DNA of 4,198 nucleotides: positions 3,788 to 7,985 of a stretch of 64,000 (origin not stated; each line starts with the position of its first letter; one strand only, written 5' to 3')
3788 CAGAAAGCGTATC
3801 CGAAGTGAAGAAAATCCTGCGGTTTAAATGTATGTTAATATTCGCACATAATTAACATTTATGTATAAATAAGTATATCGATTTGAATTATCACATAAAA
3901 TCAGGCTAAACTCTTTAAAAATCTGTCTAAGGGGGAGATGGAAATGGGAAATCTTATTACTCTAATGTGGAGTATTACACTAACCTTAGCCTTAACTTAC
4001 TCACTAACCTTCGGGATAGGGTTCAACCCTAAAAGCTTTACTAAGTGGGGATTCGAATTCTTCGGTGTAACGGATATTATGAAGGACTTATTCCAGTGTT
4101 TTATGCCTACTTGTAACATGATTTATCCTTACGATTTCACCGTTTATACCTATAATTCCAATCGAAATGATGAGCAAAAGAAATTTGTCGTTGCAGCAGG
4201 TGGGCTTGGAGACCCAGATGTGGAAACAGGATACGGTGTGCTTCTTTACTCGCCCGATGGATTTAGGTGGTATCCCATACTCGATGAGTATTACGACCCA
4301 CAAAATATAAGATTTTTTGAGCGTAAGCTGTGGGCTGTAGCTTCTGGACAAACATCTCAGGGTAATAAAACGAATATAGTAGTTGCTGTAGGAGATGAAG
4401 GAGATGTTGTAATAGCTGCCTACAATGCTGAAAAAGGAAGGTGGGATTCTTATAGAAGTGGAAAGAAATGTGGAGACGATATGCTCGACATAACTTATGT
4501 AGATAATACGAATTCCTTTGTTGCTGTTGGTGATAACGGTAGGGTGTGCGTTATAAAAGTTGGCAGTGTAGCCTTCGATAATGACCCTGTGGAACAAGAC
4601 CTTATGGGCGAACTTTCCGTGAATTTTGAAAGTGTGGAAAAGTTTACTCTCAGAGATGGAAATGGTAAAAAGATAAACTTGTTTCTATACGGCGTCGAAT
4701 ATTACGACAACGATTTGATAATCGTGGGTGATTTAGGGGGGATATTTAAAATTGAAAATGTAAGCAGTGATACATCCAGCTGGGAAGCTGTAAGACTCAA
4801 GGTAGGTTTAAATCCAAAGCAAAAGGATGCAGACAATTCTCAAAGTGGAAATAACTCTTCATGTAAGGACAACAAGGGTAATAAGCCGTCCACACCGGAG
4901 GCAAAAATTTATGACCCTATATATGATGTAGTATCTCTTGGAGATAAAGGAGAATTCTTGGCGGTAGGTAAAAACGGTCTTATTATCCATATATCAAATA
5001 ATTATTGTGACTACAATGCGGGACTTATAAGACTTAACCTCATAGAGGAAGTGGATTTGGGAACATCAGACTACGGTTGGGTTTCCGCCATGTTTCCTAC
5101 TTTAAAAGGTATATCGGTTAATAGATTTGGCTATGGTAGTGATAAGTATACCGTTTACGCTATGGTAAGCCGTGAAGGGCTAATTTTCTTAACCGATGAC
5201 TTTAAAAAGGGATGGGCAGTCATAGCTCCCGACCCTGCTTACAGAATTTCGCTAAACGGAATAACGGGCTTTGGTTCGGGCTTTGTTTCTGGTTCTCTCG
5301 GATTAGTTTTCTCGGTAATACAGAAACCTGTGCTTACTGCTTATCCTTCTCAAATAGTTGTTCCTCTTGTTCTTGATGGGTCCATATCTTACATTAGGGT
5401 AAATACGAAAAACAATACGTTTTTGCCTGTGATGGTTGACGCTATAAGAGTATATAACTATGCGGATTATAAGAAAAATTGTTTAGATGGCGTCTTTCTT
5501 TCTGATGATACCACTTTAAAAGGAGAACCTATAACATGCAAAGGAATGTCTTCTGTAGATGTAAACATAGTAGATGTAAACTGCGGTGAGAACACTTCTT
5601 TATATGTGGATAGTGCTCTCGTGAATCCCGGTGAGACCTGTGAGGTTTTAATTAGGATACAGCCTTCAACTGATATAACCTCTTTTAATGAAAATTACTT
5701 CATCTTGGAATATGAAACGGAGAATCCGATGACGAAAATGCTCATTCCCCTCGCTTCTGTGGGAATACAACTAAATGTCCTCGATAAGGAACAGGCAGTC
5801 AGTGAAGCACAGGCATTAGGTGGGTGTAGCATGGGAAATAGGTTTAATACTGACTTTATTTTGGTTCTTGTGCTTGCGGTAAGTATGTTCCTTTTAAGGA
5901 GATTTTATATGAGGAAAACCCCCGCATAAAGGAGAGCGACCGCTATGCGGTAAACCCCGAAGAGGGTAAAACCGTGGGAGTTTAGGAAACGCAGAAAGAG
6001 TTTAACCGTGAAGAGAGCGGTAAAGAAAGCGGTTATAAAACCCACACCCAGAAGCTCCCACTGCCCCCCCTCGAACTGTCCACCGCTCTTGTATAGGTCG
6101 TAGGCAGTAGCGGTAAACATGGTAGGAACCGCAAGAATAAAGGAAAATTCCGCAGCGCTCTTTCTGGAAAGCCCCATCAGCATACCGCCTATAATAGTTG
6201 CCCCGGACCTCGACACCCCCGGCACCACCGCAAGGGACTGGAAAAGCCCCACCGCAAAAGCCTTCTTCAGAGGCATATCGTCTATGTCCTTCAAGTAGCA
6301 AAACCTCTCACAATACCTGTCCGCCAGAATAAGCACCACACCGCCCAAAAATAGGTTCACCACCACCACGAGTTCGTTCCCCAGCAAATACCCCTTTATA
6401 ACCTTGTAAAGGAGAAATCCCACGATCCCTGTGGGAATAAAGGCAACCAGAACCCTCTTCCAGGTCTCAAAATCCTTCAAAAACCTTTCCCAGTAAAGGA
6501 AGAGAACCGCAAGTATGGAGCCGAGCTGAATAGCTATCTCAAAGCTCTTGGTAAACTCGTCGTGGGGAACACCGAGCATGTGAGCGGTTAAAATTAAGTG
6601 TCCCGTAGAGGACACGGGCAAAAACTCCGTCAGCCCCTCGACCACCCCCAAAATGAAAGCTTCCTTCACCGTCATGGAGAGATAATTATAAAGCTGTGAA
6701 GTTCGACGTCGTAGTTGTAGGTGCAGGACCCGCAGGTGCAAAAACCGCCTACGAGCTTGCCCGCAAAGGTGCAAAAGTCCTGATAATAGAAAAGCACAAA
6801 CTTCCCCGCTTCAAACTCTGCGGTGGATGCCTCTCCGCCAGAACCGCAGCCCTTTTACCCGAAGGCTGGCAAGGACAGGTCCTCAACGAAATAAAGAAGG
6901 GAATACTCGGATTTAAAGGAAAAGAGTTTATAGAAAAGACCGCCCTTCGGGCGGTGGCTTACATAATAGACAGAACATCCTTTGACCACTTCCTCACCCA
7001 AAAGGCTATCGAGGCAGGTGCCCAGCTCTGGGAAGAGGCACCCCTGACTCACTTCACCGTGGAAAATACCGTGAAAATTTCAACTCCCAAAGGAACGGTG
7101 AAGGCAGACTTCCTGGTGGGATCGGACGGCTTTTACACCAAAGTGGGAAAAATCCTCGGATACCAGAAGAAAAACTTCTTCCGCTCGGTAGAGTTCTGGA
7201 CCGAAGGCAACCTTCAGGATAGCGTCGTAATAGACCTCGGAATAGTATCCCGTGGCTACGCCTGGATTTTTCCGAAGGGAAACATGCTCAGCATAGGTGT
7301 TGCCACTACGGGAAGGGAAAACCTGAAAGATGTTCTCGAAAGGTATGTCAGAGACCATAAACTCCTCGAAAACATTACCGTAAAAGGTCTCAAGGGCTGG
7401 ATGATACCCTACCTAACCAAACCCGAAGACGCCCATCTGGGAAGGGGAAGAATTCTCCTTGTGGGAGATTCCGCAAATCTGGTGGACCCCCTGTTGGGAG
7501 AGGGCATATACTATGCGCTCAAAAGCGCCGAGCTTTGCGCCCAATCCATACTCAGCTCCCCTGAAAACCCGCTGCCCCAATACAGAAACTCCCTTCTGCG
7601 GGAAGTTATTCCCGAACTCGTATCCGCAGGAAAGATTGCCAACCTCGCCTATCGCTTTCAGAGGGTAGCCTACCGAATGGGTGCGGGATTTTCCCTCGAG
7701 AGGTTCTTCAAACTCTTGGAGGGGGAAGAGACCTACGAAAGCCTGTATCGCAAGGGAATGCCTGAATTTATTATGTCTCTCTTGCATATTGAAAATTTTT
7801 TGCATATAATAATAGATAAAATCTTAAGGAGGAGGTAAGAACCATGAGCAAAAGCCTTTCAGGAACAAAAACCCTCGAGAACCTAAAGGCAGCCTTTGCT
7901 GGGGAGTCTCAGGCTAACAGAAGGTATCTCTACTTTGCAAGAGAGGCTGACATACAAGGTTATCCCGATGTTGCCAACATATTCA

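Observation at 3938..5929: AT-rich surface beta-propeller protein with a GGC-TM-RR tail: possible undescribed Aquificae C-terminal sorting system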

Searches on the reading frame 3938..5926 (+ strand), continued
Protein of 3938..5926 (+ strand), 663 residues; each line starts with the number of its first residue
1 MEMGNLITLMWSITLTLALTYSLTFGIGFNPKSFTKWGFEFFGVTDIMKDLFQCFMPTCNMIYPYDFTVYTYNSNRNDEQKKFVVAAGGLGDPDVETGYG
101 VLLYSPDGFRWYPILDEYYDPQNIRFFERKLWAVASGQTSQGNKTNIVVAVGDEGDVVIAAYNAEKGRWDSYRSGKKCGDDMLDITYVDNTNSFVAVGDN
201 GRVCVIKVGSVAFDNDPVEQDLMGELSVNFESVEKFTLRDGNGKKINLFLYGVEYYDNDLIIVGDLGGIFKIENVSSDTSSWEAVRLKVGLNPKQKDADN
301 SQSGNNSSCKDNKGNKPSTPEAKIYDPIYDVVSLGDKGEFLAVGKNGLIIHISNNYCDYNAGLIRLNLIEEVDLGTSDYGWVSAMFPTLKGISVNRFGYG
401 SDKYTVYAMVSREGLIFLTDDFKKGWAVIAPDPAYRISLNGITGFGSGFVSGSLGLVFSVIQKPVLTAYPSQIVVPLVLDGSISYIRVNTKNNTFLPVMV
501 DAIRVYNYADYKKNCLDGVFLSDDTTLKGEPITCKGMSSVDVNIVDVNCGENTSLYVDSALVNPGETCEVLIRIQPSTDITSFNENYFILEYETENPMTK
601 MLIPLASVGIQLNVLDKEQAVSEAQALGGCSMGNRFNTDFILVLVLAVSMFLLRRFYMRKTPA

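Call 58: search_protein_families(library=pfam, proteins=[P0002], max_evalue=10)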
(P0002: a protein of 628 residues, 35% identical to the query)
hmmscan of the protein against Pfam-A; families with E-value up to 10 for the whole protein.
P0002 (628 aa): 0 families

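Call 59: find_related_loci(query=A1, collection=viral_contigs, flank=5000)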
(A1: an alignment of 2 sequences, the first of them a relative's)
Query A1 (663 aa) in viral_contigs; peptide patterns used: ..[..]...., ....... (x = any residue, [..] = any of these).
146 stretches matched a pattern, but none encodes a relative of the query by tblastn (E <= 1e-3).

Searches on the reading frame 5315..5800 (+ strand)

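Call 58: search_protein_families(library=pfam, proteins=[window:5315-5800:+], max_evalue=10)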
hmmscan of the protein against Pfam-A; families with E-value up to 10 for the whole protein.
window:5315-5800:+ (162 aa): 1 family
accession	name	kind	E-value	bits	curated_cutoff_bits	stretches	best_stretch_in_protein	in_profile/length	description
PF22544.2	HYDIN_VesB_CFA65-like_Ig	-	0.051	14.2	25.5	1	77-140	31-93/100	HYDIN/CFA65/VesB-like, Ig-like domain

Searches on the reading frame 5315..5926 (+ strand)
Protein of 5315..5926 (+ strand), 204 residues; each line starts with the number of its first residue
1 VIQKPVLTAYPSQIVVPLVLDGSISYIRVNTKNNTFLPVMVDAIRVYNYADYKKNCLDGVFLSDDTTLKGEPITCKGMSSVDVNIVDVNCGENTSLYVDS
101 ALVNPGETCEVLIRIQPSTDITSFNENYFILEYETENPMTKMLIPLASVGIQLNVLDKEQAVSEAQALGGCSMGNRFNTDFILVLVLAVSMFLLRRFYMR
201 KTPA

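Call 54: predict_structure(alignment_id=A3)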
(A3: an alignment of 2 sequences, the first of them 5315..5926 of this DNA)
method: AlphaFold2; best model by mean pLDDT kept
length: 204 residues; sequences in the alignment: 2
mean_pLDDT: 37.3   pTM: 0.28
mean pLDDT of the five models: 37.3, 35.7, 34.6, 34.5, 32.1
residues with pLDDT >= 90: 0; 70-90: 13; 50-70: 9; < 50: 182
segments of 3 or more residues with pLDDT < 50: 1-179, 202-204
pLDDT, mean of each block of 10 residues (from residue 1): 25 28 34 39 42 34 22 24 26 27 40 34 35 40 36 36 36 38 73 72 44
secondary structure, 60 per line:
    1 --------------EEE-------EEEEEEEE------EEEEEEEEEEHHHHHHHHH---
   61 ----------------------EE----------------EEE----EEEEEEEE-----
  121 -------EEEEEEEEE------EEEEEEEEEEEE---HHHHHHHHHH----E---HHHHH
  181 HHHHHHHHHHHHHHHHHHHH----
elements in order: E15-17 E25-32 E39-48 H49-57 E101-103 E108-115 E128-136 E143-154 H158-167 H176-200

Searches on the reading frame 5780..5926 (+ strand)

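Call 11: search_protein_families(library=ncbifam, proteins=[window:5780-5926:+], max_evalue=10)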
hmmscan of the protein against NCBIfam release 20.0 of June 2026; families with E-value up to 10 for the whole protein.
seq(49 aa): 1 family
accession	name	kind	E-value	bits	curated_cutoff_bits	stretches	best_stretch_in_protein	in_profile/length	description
NF033191.4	JDVT-CTERM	domain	0.008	16.1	27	1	14-42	4-34/35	JDVT-CTERM domain-containing protein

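Call 63: search_protein_families(library=ncbifam, proteins=[window:5780-5926:+], max_evalue=10)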
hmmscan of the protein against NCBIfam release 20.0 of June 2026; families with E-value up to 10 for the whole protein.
seq(49 aa): 1 family
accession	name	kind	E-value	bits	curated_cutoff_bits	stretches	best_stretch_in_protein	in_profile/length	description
NF033191.4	JDVT-CTERM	domain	0.008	16.1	27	1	14-42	4-34/35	JDVT-CTERM domain-containing protein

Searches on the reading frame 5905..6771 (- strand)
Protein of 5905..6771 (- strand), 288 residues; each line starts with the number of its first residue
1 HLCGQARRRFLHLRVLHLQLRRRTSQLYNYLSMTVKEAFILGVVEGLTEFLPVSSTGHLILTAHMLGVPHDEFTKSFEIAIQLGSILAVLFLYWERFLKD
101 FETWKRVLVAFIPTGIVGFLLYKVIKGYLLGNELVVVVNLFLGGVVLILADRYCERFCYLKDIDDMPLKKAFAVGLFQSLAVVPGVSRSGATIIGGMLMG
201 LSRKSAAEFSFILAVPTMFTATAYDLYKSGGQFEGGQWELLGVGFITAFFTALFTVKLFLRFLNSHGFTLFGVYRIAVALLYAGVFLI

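Call 32: search_protein_families(library=pfam, proteins=[window:5905-6771:-], max_evalue=0.001)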
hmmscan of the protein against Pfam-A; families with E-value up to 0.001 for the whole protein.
window:5905-6771:- (288 aa): 1 family
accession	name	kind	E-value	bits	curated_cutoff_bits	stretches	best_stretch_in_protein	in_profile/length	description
PF02673.24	BacA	-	2.8e-78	263.6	33.4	1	38-280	1-256/257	Bacitracin resistance protein BacA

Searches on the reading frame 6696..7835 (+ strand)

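Call 65: search_protein_families(library=pfam, proteins=[window:6696-7835:+], max_evalue=0.001)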
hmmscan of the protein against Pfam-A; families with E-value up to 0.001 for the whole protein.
window:6696-7835:+ (380 aa): 14 families
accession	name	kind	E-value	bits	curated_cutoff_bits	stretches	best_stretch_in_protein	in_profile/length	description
PF01494.25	FAD_binding_3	-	3.3e-16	59.9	22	1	3-164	2-177/349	FAD binding domain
PF01266.30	DAO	-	8.4e-11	42.4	27.9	1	4-37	1-34/353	FAD dependent oxidoreductase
PF12831.13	FAD_oxidored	-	5.3e-08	33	27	1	4-70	1-60/416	FAD dependent oxidoreductase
PF07992.20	Pyr_redox_2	-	3.3e-07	30.5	26.1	1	3-47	1-42/291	Pyridine nucleotide-disulphide oxidoreductase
PF13450.12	NAD_binding_8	-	1.1e-06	29.3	21.9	1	7-35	1-29/68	NAD(P)-binding Rossmann-like domain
PF13738.12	Pyr_redox_3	-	1.1e-06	28.6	30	1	6-36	1-32/305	Pyridine nucleotide-disulphide oxidoreductase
PF01946.23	Thi4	-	1.1e-06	28.5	26.2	1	2-34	17-50/235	Thi4 family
PF00890.30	FAD_binding_2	-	1.6e-06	28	20.4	1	4-35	1-32/414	FAD binding domain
PF01134.28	GIDA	-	4.4e-06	26.5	22.1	1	4-43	1-39/391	Glucose inhibited division protein A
PF03486.20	HI0933_like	-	1.3e-05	25.2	50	1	4-41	2-39/244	HI0933-like protein Rossmann domain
PF05834.18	Lycopene_cycl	-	2.5e-05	24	23.4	1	4-38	1-37/380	Lycopene cyclase protein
PF04820.20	Trp_halogenase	-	3.9e-05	23.1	21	0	4-40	1-41/458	Tryptophan halogenase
PF22578.2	GGR_cat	-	0.0001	22.5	27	1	181-221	24-71/88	Geranylgeranyl reductase catalytic domain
PF00070.33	Pyr_redox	-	0.00068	20.5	22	0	5-41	2-37/82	Pyridine nucleotide-disulphide oxidoreductase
